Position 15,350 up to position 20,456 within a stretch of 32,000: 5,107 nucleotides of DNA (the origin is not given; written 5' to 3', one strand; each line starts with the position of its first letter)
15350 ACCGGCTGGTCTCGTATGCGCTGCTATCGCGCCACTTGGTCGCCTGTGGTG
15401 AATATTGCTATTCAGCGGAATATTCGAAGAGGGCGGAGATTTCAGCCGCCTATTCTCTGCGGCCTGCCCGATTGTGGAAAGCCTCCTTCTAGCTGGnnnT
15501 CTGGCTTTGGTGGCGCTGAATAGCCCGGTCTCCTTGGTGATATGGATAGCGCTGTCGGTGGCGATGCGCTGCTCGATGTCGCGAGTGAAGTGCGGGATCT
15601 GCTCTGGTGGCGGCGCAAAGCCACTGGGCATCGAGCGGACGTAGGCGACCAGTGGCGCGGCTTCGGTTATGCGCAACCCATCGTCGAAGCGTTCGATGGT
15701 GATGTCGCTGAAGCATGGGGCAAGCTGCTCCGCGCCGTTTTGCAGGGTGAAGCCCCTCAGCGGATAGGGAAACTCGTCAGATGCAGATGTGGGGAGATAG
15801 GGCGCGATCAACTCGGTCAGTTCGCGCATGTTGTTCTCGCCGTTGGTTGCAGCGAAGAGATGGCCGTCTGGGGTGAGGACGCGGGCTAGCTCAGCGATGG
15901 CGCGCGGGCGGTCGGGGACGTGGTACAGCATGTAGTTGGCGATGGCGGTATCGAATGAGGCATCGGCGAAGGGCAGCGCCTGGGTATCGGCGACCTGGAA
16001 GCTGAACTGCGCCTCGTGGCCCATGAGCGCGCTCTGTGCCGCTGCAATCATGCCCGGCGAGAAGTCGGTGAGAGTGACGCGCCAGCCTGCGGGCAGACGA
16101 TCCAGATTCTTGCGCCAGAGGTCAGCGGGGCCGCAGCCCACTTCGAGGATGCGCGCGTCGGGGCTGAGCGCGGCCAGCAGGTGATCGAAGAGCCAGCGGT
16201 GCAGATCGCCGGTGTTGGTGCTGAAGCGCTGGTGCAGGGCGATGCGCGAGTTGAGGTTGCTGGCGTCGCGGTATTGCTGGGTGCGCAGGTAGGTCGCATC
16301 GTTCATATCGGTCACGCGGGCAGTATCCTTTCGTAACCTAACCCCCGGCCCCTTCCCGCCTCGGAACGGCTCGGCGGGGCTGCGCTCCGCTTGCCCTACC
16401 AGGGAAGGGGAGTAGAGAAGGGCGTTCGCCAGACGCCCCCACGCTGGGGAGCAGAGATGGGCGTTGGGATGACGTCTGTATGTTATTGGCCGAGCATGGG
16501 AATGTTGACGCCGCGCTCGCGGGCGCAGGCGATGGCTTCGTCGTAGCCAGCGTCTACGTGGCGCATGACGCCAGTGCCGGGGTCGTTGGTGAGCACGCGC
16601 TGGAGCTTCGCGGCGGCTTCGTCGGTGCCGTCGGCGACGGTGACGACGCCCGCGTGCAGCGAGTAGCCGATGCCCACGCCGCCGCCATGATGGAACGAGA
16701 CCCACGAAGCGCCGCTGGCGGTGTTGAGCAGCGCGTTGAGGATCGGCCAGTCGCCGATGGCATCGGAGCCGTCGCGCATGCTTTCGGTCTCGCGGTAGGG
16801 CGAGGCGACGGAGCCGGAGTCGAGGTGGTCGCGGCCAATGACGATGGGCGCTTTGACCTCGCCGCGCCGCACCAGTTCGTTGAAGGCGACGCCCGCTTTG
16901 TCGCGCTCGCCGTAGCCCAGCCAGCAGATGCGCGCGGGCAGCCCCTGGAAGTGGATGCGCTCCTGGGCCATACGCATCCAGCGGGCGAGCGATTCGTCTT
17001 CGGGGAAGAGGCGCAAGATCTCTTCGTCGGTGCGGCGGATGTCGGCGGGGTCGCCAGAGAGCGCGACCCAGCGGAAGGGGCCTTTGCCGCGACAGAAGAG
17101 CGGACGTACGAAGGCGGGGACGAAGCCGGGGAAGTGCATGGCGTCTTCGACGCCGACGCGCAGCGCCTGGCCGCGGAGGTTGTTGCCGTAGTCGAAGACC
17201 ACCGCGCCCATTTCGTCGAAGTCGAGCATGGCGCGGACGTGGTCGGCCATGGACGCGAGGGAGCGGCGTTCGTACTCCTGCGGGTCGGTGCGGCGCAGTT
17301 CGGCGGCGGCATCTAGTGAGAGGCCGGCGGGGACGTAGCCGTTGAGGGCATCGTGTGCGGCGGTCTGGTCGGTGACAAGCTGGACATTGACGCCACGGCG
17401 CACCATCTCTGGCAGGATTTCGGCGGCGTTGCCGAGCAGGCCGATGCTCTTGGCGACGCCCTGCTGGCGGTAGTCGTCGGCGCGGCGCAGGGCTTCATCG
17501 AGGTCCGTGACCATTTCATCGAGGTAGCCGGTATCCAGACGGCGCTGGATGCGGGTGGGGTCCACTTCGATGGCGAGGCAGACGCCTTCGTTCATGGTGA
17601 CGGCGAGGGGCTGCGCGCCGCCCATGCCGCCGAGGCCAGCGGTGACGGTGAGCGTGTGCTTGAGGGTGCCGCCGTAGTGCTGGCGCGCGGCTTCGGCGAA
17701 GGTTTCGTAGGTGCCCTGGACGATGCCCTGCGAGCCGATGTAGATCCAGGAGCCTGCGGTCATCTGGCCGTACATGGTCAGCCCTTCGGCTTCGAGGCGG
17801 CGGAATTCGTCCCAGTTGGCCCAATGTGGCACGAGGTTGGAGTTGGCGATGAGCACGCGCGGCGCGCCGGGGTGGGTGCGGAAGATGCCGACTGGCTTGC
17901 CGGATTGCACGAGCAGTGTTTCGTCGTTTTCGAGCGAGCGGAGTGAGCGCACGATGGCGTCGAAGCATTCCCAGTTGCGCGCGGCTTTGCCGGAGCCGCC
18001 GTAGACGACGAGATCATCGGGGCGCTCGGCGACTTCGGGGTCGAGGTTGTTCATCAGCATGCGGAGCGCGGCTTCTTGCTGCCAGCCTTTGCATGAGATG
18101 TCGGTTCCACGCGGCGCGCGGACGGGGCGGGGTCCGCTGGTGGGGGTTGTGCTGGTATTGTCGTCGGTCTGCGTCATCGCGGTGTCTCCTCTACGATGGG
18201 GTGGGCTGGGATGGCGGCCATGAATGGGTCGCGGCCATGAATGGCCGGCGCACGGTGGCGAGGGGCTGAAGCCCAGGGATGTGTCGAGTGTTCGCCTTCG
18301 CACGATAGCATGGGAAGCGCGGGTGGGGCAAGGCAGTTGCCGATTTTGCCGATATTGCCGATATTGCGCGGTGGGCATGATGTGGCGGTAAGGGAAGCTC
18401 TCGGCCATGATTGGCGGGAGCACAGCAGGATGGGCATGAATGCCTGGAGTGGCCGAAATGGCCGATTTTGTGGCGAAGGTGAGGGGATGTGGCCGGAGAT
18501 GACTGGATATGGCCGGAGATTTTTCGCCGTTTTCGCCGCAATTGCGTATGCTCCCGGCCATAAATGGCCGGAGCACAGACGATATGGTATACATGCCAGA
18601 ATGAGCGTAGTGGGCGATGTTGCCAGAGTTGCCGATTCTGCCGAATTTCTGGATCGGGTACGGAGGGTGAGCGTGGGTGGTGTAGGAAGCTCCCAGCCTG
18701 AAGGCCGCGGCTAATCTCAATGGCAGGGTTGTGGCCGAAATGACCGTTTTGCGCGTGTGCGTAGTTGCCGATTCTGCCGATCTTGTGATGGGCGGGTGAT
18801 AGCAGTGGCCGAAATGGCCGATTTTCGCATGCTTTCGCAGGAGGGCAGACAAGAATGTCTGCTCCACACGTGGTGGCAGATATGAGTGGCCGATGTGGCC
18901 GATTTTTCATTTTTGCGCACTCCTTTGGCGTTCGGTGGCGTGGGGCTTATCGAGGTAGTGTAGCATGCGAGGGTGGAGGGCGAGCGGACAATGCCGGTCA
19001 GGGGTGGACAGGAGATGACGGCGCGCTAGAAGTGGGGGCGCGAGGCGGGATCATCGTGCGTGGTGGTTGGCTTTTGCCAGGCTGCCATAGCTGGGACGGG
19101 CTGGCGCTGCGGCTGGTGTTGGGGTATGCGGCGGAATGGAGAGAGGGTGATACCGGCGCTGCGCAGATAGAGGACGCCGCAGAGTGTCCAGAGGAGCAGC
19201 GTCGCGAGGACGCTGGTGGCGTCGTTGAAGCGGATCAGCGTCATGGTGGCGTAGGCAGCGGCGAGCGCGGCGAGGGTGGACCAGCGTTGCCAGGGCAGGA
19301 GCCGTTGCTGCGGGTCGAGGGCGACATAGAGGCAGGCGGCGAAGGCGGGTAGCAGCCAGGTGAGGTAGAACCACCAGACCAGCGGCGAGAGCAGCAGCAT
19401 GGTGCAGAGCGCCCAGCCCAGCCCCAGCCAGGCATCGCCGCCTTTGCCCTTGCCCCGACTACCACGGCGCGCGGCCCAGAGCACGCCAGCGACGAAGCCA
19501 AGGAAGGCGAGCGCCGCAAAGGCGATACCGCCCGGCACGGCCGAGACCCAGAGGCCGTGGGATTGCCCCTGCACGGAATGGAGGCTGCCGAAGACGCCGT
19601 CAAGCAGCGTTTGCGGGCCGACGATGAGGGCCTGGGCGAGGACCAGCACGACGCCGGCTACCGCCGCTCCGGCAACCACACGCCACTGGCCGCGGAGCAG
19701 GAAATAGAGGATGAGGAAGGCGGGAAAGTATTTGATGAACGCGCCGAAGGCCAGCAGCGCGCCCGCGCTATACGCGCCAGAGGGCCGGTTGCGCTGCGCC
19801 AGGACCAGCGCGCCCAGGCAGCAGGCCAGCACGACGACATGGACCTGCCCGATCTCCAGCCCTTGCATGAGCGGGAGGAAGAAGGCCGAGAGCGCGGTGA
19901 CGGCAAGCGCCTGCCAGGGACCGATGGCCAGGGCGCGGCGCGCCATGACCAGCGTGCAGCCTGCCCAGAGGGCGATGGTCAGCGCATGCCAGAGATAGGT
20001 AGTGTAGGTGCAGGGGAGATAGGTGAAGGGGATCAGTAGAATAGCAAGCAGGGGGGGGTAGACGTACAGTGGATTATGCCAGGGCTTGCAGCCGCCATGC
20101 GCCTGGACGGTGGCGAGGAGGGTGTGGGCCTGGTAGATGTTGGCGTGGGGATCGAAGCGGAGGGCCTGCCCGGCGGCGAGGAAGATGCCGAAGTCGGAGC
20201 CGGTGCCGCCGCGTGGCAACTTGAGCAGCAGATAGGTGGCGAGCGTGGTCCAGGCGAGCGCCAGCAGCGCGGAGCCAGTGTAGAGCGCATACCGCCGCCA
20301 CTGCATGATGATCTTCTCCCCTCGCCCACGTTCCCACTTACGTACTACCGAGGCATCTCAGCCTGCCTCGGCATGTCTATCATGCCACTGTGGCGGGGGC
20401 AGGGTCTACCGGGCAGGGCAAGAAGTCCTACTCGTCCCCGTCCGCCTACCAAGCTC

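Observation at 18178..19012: Second island is paralogous to the first, and both open with a homologous header carrying an identical extended -10-like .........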

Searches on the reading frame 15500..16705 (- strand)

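Call 10: search_protein_families(library=pfam, proteins=[window:15500-16705:-])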
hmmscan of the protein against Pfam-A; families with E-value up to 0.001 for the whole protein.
window:15500-16705:- (402 aa): 6 families
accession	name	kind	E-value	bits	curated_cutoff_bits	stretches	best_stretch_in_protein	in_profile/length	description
PF08241.18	Methyltransf_11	-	1.7e-21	77.1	21.2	1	187-284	1-94/95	Methyltransferase domain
PF13649.12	Methyltransf_25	-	9.6e-21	74.7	27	1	186-281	1-97/97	Methyltransferase domain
PF08242.18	Methyltransf_12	-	1.5e-15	58.1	30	1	187-283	1-98/98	Methyltransferase domain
PF13847.12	Methyltransf_31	-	4.3e-15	56.1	27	1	182-296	3-118/145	Methyltransferase domain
PF13489.12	Methyltransf_23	-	1.4e-14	54.6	27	1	175-288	15-119/164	Methyltransferase domain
PF01209.24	Ubie_methyltran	-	7.8e-12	45.5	20.1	1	181-285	46-151/233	ubiE/COQ5 methyltransferase family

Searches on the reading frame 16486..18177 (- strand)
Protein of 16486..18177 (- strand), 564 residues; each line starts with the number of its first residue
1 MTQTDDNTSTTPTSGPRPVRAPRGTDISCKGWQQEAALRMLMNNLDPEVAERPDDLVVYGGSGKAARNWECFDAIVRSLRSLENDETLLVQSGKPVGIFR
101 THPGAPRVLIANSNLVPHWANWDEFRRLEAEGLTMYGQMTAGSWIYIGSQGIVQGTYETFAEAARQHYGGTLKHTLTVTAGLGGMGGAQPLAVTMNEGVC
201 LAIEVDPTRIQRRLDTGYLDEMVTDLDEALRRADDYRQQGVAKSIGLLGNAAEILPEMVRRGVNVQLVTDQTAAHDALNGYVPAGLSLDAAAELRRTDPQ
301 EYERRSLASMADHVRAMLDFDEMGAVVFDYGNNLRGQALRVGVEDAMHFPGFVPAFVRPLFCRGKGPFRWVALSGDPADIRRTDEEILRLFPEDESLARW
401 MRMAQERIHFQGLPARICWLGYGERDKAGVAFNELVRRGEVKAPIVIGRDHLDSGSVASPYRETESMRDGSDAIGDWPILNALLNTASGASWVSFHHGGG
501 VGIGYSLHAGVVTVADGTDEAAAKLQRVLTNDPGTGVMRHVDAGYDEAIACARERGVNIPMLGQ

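Call 10: search_protein_families(library=pfam, proteins=[window:16486-18177:-])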
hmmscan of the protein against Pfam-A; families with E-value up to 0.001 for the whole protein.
window:16486-18177:- (564 aa): 3 families
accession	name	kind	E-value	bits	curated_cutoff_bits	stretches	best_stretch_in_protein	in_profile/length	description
PF17392.7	Urocanase_C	-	4.5e-94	313.8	23.6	1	359-553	1-195/196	Urocanase C-terminal domain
PF01175.24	Urocanase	-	1.8e-88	296.1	23.2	1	148-356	1-209/209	Urocanase Rossmann-like domain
PF17391.7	Urocanase_N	-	2.1e-63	212.2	23.2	1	19-145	1-127/127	Urocanase N-terminal domain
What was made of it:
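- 16483..18177 (-): Urocanase (hutU) gene. Pfam Urocanase N-terminal, Rossmann-like and C-terminal domains (call 10).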

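Call 16: find_encoding_contigs(protein=window:16486-18177:-, flank=10000, max_places=6)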
Protein window:16486-18177:- (564 aa): 1 contig read that carries it; 1 place shown.
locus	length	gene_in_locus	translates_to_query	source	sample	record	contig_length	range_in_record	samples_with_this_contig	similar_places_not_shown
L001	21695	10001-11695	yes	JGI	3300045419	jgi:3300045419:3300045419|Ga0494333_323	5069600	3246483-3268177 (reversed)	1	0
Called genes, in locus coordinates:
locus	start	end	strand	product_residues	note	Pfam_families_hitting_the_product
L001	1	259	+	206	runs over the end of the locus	PF01584:CheW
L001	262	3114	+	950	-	PF01627:Hpt, PF02518:HATPase_c, PF01584:CheW, PF00072:Response_reg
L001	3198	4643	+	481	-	PF08245:Mur_ligase_M, PF08353:MurT_C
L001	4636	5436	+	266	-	PF07685:GATase_3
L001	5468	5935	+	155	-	-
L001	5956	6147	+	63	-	-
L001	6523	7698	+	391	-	PF01011:PQQ (faint), PF13570:Beta-prop_ACSF4, PF13360:PQQ_2, PF13570:Beta-prop_ACSF4 (weak), PF13360:PQQ_2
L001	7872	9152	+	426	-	PF09594:GT87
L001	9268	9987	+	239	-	-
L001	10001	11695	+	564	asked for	PF17391:Urocanase_N, PF01175:Urocanase, PF17392:Urocanase_C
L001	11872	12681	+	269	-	PF01209:Ubie_methyltran, PF13489:Methyltransf_23, PF13847:Methyltransf_31, PF08241:Methyltransf_11, PF08242:Methyltransf_12, PF13649:Methyltransf_25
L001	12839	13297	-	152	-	PF03745:DUF309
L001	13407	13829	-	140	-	PF00027:cNMP_binding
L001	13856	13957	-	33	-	-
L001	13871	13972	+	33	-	-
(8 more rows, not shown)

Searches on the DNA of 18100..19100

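Call 53: search_rna_families(source=window, start=18100, end=19100, threshold=evalue, max_evalue=1)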
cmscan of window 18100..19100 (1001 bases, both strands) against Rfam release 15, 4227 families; matches with E-value up to 1: 0.
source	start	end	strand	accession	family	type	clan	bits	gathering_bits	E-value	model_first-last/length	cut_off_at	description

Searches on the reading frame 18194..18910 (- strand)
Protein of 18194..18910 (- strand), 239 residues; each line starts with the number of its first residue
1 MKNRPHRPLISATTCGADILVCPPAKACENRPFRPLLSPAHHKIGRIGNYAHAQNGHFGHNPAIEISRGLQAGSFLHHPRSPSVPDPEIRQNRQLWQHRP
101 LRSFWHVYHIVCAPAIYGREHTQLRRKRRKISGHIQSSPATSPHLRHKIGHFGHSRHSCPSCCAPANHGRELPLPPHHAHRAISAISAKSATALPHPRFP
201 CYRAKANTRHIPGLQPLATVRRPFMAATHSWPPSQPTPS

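Call 40: find_homologous_proteins(query=window:18194-18910:-, max_evalue=0.001)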
Query window:18194-18910:- (239 aa): 1 proteins with E <= 0.001 among 278 candidates.
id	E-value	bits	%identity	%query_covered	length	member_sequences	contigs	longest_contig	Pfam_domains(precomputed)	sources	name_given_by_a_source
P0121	6.1e-160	549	100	100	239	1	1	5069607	-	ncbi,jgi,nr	ncbi:MAG: hypothetical protein OJF49_003118 [Ktedonobacterales bacterium]|jgi:hypothetical protein|n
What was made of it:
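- Tried and rejected: The word-indexed search found only the ORF itself (call 40).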

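Call 84: search_protein_representatives(protein=window:18194-18910:-)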
Query: 239 residues. Proteins with E-value up to 0.001 (for the whole library): 3; up to 1e-10: 2; up to 1e-30: 1. The best 3 are listed.
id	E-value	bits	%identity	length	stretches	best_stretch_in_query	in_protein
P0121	1.9e-160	549.0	100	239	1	1-239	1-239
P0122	9.2e-17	78.2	46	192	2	45-129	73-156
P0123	2.2e-04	37.7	63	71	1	115-155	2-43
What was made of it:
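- Among 1.84 billion representative proteins, the only homologues are two other island ORFs (call 84).
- Tried and rejected: The exhaustive representative search then found two more island ORFs (call 84).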

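Call 86: find_encoding_contigs(protein=P0122, flank=10000, max_places=6)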
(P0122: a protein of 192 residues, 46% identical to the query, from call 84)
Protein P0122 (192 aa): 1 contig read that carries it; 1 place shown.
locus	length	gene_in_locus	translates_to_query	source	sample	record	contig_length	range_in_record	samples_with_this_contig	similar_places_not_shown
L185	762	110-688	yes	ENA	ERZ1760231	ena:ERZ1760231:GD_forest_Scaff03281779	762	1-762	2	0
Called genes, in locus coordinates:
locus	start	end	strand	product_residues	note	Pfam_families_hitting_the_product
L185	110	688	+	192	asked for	-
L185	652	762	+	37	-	?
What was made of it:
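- L185, from a forest-soil metagenome (call 86).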

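Call 87: find_encoding_contigs(protein=P0123, flank=10000, max_places=6)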
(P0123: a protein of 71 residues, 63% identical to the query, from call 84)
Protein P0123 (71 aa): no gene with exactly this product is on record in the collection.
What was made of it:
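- Tried and rejected: One of them, P0123, could not be located on a contig (call 87).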

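Call 89: list_cluster_members(proteins=[P0122, P0123, P0121])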
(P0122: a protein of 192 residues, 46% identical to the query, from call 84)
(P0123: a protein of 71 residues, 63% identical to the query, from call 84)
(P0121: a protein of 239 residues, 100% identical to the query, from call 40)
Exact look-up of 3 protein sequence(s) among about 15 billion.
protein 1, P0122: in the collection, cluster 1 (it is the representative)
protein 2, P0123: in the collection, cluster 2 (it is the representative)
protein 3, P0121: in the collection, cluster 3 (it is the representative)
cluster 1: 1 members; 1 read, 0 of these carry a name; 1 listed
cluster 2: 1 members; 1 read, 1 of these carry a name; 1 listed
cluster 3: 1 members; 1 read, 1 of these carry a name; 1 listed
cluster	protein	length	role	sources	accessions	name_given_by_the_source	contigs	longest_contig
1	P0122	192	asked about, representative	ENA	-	-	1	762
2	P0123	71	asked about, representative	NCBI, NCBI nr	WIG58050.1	MAG: hypothetical protein OJF49_000795 [Ktedonobacterales bacterium]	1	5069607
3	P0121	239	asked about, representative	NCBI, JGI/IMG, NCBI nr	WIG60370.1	MAG: hypothetical protein OJF49_003118 [Ktedonobacterales bacterium] | hypothetical protein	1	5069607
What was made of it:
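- Gene callers predict these ORFs (calls 16, 40, 89).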

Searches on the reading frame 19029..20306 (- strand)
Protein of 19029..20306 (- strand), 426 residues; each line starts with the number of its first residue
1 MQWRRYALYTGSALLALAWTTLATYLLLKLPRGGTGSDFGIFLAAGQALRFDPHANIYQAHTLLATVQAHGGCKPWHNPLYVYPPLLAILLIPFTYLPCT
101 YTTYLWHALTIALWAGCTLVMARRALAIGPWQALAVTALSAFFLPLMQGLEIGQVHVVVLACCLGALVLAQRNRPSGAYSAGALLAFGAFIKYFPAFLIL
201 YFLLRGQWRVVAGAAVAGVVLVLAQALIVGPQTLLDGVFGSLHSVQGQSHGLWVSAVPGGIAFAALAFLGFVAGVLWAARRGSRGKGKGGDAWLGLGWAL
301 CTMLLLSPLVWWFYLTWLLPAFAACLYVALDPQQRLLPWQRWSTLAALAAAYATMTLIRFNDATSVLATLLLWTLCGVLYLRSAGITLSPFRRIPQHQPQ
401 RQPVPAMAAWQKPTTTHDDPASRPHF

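Call 10: search_protein_families(library=pfam, proteins=[window:19029-20306:-])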
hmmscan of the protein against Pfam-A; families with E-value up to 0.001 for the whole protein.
window:19029-20306:- (426 aa): 1 family
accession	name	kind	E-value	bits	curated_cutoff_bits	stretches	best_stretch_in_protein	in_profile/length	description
PF09594.16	GT87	-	2.7e-26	93.2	25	1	81-308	1-237/237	Glycosyltransferase family 87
